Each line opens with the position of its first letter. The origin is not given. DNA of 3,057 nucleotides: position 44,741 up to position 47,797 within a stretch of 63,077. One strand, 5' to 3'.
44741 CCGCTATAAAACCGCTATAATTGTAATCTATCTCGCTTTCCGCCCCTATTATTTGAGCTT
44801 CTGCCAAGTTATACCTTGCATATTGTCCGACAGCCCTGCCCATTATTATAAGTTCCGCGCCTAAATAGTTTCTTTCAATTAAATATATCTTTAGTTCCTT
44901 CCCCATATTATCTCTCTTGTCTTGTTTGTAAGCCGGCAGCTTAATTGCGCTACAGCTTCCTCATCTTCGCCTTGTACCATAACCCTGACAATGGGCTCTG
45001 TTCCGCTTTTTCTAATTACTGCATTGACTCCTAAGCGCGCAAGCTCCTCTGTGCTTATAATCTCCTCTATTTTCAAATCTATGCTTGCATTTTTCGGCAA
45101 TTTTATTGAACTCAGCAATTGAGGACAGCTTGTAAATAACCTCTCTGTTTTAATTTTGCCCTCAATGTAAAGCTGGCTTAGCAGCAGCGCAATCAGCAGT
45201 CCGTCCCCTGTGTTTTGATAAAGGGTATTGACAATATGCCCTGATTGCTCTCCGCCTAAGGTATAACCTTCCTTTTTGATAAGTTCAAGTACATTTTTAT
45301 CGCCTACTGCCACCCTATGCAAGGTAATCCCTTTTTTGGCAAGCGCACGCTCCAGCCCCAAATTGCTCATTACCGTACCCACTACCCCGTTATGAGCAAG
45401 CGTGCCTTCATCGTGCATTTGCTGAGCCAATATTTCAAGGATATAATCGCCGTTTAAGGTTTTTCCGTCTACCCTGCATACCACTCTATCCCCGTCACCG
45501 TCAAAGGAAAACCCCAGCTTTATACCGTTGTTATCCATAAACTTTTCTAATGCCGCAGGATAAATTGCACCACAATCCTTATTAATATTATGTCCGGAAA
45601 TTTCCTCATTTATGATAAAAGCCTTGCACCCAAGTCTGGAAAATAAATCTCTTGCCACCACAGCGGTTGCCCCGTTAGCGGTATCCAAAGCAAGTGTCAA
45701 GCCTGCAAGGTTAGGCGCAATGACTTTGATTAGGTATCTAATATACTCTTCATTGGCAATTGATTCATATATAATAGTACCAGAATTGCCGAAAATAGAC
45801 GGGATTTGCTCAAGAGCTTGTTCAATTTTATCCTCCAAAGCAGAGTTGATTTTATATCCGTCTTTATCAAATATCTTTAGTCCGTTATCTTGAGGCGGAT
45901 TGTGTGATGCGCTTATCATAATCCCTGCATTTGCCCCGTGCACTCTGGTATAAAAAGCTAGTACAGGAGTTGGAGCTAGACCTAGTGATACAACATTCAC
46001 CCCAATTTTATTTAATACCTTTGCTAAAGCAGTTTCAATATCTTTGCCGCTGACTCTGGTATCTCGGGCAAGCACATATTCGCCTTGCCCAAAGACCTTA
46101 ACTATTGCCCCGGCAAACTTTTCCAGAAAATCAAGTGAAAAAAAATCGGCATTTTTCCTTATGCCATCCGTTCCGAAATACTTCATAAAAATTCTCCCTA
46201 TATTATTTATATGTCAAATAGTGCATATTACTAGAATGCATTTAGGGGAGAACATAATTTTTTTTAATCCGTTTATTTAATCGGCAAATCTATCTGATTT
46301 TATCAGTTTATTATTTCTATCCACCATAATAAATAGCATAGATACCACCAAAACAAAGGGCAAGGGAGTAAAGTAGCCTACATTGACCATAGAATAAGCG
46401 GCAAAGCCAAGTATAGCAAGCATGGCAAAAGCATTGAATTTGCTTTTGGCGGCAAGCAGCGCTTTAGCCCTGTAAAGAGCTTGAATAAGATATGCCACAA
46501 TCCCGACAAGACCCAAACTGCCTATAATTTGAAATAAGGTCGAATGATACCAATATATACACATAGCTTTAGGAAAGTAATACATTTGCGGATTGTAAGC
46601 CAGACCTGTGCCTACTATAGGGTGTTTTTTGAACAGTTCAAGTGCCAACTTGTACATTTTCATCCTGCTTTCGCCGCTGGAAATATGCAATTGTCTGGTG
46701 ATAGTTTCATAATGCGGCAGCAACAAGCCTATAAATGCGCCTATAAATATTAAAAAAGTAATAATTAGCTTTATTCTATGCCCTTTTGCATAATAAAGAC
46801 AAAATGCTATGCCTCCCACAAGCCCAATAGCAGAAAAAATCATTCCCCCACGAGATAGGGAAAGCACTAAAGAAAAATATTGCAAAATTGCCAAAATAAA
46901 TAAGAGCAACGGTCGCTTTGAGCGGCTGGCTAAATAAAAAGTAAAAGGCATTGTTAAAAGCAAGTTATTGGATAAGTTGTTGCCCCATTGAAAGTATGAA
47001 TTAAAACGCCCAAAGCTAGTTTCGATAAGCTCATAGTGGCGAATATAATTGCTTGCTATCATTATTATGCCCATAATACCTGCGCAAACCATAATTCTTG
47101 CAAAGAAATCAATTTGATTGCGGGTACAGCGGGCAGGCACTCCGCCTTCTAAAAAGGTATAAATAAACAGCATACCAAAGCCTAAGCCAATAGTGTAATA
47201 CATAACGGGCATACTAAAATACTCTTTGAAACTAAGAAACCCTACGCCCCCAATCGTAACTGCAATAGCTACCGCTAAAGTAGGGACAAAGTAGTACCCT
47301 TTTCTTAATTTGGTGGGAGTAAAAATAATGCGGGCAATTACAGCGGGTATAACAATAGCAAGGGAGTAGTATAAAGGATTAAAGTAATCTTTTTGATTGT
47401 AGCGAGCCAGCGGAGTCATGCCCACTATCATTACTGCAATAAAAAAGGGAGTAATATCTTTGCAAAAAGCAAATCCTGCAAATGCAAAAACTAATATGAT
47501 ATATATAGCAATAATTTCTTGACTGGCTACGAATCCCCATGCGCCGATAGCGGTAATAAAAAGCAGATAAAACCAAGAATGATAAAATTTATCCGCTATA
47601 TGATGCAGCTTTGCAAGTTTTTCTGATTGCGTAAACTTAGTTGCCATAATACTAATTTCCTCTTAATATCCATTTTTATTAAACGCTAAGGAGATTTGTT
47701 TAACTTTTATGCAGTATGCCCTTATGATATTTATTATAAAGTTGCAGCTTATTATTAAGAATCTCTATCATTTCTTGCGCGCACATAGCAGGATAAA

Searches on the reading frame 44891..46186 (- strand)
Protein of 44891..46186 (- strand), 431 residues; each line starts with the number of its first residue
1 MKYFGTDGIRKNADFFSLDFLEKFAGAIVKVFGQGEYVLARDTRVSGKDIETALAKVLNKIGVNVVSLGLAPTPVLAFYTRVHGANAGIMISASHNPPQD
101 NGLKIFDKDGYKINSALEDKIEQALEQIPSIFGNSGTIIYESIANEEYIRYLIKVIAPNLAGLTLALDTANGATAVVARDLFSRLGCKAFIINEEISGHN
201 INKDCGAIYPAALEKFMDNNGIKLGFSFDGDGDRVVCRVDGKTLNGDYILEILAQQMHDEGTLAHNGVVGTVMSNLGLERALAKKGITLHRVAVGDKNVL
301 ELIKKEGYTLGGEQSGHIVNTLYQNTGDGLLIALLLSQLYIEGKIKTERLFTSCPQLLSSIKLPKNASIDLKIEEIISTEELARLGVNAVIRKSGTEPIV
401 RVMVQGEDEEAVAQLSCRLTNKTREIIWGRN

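Call 72: search_protein_families(library=pfam, proteins=[window:44891-46186:-], max_evalue=0.00001)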
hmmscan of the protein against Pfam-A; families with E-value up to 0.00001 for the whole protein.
window:44891-46186:- (431 aa): 4 families
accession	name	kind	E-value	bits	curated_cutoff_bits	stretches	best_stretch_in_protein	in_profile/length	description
PF02878.22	PGM_PMM_I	-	7.3e-39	133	22.5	1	2-128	2-134/138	Phosphoglucomutase/phosphomannomutase, alpha/beta/alpha domain I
PF02880.22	PGM_PMM_III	-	5e-29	101.2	20.7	1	245-351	1-108/115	Phosphoglucomutase/phosphomannomutase, alpha/beta/alpha domain III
PF02879.22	PGM_PMM_II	-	9.8e-10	39.3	29.3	1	147-237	2-98/103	Phosphoglucomutase/phosphomannomutase, alpha/beta/alpha domain II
PF00408.26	PGM_PMM_IV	-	4.5e-08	33.5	23.1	1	390-415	36-61/68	Phosphoglucomutase/phosphomannomutase, C-terminal domain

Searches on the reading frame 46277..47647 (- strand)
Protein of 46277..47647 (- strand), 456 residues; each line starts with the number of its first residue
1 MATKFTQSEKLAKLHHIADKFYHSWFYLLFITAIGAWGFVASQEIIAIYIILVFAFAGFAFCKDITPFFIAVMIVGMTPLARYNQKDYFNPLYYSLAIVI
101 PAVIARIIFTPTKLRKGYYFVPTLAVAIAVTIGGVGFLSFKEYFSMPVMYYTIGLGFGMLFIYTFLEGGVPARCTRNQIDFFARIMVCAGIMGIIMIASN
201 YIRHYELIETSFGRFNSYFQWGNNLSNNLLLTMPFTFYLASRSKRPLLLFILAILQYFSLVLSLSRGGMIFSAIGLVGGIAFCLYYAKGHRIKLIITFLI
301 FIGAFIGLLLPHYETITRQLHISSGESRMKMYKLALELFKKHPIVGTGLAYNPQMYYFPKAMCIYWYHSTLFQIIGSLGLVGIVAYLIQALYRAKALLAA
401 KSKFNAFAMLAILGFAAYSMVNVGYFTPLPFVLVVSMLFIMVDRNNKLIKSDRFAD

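Call 72: search_protein_families(library=pfam, proteins=[window:46277-47647:-], max_evalue=0.00001)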
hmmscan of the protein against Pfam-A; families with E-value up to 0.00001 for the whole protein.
window:46277-47647:- (456 aa): 1 family
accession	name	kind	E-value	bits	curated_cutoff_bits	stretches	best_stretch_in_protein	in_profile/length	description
PF04932.20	Wzy_C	-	8.8e-16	58.5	31.7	1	252-387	2-149/149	O-Antigen ligase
